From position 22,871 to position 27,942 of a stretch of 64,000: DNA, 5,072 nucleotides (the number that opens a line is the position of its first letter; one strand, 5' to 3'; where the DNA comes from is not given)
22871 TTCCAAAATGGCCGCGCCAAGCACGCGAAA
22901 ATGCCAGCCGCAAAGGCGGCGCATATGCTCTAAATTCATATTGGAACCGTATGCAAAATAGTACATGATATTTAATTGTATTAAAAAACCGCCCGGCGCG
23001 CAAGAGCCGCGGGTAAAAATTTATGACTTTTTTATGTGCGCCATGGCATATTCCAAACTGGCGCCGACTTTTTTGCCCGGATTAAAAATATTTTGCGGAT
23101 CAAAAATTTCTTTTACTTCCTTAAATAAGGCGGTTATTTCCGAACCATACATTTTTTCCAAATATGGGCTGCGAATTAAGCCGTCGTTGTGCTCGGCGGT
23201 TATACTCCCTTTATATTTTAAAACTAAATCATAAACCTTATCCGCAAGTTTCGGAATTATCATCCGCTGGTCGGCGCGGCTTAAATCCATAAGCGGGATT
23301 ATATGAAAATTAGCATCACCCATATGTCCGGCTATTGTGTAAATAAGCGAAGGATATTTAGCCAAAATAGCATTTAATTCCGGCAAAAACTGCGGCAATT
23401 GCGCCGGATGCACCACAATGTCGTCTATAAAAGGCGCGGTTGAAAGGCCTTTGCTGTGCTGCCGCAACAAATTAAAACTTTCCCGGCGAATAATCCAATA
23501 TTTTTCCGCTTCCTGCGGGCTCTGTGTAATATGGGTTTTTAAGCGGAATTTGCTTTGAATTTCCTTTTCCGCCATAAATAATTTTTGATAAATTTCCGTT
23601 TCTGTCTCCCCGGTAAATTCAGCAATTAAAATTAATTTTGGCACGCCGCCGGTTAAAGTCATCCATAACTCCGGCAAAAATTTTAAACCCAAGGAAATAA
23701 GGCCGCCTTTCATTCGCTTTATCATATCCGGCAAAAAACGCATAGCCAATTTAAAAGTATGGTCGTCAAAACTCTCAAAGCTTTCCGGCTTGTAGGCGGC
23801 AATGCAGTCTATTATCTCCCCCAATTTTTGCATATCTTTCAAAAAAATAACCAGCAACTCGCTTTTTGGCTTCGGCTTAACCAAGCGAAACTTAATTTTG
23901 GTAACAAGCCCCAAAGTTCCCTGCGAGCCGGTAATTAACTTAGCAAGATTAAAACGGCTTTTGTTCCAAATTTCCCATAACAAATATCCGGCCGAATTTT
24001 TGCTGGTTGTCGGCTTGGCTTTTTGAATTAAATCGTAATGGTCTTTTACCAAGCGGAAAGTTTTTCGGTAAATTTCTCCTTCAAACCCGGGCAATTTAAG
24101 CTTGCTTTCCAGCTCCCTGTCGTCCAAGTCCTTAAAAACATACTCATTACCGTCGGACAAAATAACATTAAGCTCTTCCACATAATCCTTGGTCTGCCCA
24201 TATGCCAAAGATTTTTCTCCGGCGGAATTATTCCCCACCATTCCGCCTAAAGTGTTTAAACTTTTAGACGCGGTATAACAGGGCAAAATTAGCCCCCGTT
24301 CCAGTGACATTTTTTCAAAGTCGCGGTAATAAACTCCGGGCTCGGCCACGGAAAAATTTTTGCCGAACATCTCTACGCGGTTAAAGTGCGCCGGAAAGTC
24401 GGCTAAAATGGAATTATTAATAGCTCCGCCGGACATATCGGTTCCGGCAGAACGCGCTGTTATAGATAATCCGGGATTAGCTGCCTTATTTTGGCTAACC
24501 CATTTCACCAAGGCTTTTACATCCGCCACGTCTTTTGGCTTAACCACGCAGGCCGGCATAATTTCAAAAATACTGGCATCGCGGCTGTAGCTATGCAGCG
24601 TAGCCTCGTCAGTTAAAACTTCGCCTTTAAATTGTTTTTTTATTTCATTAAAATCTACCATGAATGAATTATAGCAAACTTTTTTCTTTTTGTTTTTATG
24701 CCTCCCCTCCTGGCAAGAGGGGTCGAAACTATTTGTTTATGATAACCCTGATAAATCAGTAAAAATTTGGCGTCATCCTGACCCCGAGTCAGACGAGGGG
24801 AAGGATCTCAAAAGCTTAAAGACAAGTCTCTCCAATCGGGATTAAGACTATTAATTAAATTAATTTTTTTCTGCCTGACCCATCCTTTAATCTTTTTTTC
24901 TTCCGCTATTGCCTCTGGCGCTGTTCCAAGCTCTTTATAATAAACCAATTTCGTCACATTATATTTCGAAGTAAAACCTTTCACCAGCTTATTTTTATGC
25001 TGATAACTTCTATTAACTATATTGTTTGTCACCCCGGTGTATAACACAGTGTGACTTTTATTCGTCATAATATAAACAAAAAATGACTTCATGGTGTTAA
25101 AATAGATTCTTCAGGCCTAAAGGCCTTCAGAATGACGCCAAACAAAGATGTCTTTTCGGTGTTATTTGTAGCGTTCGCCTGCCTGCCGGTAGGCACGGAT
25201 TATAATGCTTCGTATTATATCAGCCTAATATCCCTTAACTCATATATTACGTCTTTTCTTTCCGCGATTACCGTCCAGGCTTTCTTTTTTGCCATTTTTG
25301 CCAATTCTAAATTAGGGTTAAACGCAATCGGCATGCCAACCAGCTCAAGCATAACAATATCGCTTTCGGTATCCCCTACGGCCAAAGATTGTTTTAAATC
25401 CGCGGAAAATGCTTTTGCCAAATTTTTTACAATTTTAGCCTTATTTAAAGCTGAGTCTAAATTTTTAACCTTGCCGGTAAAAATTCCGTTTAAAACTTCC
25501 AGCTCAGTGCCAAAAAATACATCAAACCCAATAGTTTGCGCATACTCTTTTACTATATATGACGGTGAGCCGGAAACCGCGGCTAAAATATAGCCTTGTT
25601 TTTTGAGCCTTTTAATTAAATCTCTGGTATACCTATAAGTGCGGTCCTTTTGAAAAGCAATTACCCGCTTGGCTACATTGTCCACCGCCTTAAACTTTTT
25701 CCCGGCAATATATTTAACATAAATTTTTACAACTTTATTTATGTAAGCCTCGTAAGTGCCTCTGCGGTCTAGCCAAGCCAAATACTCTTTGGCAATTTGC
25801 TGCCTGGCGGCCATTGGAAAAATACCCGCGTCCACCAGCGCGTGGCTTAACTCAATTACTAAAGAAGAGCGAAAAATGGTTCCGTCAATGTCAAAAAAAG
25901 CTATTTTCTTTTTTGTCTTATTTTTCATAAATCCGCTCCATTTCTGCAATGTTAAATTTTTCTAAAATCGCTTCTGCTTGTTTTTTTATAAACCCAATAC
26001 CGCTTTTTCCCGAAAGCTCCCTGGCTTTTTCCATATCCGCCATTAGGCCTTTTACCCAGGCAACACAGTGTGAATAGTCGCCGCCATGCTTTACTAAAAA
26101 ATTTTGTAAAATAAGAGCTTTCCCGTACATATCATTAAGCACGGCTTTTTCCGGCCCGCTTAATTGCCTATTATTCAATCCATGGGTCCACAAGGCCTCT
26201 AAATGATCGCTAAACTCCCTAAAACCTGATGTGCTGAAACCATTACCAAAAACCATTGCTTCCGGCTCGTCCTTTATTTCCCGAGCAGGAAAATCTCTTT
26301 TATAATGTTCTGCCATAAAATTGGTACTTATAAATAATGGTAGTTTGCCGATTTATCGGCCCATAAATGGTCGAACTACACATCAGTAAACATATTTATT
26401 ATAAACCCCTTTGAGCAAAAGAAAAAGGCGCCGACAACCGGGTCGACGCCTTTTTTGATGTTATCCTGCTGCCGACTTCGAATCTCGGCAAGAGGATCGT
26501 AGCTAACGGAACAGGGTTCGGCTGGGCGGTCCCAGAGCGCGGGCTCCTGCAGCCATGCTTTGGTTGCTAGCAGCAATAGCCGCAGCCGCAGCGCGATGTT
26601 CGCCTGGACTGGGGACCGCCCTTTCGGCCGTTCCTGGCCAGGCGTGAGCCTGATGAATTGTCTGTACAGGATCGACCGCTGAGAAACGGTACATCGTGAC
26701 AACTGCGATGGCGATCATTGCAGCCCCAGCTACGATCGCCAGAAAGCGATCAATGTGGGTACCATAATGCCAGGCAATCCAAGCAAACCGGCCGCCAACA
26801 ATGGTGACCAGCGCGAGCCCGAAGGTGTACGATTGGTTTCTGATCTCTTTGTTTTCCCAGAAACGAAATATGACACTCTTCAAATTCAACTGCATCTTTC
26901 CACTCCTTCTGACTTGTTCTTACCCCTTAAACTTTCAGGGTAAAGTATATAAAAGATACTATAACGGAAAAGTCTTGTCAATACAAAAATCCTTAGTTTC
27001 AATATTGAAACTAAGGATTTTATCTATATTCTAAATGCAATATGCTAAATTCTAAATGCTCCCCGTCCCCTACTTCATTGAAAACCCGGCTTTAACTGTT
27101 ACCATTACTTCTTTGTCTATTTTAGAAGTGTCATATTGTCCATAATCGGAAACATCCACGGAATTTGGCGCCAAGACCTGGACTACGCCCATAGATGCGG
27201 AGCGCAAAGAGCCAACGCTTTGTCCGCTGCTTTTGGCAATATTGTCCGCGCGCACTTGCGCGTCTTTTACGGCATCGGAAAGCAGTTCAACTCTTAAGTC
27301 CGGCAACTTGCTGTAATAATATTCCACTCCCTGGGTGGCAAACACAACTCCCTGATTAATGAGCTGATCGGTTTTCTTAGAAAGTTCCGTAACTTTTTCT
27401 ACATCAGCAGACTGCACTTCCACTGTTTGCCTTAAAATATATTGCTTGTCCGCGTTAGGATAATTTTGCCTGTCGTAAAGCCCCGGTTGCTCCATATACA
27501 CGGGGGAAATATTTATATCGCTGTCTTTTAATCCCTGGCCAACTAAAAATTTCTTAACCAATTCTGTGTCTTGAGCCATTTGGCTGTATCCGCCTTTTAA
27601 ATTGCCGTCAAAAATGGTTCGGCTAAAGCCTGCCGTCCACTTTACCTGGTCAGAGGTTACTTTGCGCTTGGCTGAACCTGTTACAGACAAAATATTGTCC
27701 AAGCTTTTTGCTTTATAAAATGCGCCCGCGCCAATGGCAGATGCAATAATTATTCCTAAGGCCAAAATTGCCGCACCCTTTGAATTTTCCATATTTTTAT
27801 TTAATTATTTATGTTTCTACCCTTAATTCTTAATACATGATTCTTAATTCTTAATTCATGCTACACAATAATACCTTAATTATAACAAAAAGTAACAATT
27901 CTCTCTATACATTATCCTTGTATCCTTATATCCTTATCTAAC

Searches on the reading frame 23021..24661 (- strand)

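Call 8: search_protein_families(library=pfam, proteins=[window:23021-24661:-], max_evalue=0.01)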
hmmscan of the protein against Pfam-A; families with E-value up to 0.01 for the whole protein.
window:23021-24661:- (546 aa): 2 families
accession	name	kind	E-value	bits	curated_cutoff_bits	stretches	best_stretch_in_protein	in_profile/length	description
PF02913.24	FAD-oxidase_C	-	1.4e-42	146.6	21.2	1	269-530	7-247/248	FAD linked oxidases, C-terminal domain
PF01565.28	FAD_binding_4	-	9.3e-23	80.9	26.4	1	36-172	1-134/139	FAD binding domain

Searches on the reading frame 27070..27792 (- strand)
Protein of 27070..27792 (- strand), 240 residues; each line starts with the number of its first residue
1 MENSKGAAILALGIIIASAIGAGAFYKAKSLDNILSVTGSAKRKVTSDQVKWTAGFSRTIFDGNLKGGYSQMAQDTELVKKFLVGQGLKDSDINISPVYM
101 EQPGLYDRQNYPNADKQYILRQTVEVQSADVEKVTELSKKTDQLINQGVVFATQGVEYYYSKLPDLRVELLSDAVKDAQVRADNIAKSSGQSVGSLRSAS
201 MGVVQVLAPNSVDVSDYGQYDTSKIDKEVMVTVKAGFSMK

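Call 8: search_protein_families(library=pfam, proteins=[window:27070-27792:-], max_evalue=0.01)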
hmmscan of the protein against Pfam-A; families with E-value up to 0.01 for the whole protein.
window:27070-27792:- (240 aa): 1 family
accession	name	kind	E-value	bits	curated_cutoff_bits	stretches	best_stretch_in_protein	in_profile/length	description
PF04402.19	SIMPL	-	4.3e-23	83.1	25.2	1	35-202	1-161/205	Protein of unknown function (DUF541)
